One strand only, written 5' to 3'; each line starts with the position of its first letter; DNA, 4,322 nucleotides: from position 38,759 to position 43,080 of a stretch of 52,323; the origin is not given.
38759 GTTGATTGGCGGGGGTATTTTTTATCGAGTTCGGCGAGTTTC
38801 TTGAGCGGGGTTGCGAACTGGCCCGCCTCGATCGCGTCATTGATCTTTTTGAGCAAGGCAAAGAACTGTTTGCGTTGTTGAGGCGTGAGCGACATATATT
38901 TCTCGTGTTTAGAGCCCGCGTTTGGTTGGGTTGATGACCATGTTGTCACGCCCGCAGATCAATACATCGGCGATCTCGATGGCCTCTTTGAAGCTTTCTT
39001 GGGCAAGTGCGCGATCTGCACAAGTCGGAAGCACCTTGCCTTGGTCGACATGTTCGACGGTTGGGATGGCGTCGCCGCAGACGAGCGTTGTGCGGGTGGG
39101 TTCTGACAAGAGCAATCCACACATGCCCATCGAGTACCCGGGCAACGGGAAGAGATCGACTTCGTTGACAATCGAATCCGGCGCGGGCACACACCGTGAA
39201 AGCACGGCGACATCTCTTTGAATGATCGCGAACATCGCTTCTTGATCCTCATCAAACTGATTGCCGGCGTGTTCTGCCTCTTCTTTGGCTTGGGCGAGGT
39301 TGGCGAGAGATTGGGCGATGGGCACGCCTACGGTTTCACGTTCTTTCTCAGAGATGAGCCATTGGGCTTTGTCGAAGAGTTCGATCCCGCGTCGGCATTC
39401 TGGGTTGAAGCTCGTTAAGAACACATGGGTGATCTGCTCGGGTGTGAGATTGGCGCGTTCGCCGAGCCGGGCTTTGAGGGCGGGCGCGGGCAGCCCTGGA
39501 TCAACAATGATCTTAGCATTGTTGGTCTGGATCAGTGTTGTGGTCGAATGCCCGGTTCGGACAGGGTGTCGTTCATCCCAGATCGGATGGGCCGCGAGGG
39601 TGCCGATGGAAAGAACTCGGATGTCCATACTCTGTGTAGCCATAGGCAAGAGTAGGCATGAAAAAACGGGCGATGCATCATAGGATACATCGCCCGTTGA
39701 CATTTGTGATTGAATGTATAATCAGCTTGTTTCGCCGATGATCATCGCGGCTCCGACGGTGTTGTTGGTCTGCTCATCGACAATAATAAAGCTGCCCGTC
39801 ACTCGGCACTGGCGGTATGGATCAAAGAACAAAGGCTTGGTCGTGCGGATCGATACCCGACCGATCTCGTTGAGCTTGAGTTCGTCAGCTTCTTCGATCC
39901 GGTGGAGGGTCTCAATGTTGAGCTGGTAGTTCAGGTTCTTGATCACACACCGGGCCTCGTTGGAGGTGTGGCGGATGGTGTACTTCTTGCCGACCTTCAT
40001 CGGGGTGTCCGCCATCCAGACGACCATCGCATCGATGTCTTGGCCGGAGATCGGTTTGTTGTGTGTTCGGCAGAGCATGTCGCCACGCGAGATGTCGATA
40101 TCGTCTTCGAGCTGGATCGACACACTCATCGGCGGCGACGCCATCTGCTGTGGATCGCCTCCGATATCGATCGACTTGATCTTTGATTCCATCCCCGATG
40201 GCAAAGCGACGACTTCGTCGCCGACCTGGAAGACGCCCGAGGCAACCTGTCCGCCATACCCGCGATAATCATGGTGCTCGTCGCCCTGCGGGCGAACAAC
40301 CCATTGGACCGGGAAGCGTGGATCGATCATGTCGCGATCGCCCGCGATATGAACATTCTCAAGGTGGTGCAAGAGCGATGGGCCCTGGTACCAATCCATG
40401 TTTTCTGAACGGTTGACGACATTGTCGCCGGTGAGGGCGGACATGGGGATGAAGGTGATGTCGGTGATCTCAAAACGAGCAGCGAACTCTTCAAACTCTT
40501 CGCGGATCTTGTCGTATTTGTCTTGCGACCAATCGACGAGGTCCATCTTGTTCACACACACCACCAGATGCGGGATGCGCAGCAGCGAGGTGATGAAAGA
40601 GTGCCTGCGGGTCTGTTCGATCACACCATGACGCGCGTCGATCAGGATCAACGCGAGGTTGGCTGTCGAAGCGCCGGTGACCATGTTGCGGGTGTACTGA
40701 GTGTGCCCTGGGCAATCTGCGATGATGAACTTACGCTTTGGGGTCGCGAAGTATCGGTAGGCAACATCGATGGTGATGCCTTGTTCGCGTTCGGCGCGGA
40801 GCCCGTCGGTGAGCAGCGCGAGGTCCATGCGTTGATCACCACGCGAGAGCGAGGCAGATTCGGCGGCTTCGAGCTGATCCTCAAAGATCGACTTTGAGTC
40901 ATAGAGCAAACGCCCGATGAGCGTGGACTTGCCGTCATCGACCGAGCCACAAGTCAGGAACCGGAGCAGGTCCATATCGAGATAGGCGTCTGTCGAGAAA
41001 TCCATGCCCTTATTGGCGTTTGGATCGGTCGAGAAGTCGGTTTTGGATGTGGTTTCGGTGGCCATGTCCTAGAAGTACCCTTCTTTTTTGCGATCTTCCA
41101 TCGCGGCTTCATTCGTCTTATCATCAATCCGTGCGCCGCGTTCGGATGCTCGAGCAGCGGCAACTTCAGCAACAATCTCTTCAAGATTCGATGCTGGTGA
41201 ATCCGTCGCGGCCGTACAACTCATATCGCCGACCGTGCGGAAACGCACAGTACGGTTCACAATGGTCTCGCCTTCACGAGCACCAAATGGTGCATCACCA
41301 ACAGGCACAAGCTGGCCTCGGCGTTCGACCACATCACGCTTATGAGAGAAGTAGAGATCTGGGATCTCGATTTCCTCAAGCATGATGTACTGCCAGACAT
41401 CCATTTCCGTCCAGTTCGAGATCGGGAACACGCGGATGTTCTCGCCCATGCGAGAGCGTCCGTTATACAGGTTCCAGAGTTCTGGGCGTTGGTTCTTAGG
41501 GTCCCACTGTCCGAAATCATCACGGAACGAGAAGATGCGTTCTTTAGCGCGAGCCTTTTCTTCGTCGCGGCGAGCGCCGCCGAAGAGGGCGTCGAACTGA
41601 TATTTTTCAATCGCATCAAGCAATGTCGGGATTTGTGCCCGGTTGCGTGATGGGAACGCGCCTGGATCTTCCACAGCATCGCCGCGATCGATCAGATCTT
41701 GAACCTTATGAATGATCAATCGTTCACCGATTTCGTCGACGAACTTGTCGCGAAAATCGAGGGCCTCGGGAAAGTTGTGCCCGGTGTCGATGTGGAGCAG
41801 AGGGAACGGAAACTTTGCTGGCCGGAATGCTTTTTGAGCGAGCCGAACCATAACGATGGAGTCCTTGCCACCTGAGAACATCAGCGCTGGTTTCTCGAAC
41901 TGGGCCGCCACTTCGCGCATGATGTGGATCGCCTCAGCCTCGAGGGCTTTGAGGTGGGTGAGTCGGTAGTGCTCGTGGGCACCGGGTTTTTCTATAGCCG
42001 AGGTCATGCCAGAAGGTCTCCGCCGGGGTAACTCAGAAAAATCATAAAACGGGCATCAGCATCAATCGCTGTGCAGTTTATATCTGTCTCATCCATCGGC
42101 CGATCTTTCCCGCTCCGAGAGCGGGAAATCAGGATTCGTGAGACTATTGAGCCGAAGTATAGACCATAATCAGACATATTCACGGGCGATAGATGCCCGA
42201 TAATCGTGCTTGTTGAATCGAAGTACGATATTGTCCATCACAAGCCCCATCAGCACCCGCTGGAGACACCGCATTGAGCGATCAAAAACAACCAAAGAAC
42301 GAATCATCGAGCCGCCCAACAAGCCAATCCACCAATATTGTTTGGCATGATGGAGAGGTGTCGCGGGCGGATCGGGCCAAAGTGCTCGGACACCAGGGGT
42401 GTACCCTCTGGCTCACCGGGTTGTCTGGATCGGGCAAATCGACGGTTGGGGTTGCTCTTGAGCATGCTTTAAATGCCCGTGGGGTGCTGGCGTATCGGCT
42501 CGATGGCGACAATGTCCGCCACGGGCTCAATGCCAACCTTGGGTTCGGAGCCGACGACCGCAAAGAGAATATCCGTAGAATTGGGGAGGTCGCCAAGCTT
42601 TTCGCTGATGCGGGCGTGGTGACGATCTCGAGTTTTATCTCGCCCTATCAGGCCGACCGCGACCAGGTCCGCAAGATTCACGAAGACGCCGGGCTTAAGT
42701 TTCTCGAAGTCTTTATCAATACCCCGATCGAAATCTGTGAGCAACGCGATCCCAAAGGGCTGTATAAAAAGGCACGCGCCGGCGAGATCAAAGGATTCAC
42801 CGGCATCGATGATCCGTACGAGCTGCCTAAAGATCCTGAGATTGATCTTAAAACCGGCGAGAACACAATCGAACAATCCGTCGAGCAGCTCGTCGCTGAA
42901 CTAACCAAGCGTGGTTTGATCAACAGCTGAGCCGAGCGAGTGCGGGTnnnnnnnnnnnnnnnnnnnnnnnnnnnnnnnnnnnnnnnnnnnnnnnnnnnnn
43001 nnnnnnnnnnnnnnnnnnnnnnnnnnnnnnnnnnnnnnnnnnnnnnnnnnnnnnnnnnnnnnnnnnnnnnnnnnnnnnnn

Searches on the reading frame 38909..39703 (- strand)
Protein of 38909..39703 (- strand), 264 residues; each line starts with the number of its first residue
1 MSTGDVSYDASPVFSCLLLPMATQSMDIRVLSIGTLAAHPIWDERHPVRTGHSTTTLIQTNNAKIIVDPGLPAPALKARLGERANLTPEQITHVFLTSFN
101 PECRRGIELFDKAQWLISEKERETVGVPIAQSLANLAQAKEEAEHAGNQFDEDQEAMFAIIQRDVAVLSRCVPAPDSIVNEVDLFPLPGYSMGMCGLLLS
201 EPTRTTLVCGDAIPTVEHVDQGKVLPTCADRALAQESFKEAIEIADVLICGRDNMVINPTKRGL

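Call 41: search_protein_families(library=pfam, proteins=[window:38909-39703:-], max_evalue=0.0001)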
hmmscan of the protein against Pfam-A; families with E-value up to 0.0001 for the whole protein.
window:38909-39703:- (264 aa): 1 family
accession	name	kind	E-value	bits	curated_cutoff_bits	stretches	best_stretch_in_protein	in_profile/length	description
PF00753.33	Lactamase_B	-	7.8e-08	32.9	22.7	1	50-97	3-50/196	Metallo-beta-lactamase superfamily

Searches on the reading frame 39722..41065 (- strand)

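Call 41: search_protein_families(library=pfam, proteins=[window:39722-41065:-], max_evalue=0.0001)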
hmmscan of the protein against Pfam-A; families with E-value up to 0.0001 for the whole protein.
window:39722-41065:- (447 aa): 3 families
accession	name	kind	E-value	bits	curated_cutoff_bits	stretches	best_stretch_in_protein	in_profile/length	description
PF00009.33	GTP_EFTU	-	1e-43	149.6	26.5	1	33-217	3-176/188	Elongation factor Tu GTP binding domain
PF22594.2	GTP-eEF1A_C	-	1.3e-27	96.5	27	1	344-442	2-100/101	GTP-eEF1A C-terminal domain-like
PF01926.29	MMR_HSR1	-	5.6e-06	26.9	21.9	0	89-172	24-112/113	50S ribosome-binding GTPase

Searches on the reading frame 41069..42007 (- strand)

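Call 41: search_protein_families(library=pfam, proteins=[window:41069-42007:-], max_evalue=0.0001)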
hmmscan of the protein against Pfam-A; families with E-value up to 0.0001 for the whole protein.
window:41069-42007:- (312 aa): 1 family
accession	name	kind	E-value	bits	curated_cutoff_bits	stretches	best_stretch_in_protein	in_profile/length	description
PF01507.26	PAPS_reduct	-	5.3e-45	154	22.5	1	40-266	2-174/175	Phosphoadenosine phosphosulfate reductase domain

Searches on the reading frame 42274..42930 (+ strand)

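Call 41: search_protein_families(library=pfam, proteins=[window:42274-42930:+], max_evalue=0.0001)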
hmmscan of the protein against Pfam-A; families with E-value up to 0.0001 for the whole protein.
window:42274-42930:+ (218 aa): 2 families
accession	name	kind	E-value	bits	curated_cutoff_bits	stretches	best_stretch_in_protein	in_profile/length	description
PF01583.26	APS_kinase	-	1.6e-71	239.7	21.1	1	41-192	1-151/152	Adenylylsulphate kinase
PF13671.12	AAA_33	-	1.7e-08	35.3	27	1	46-159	3-115/143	AAA domain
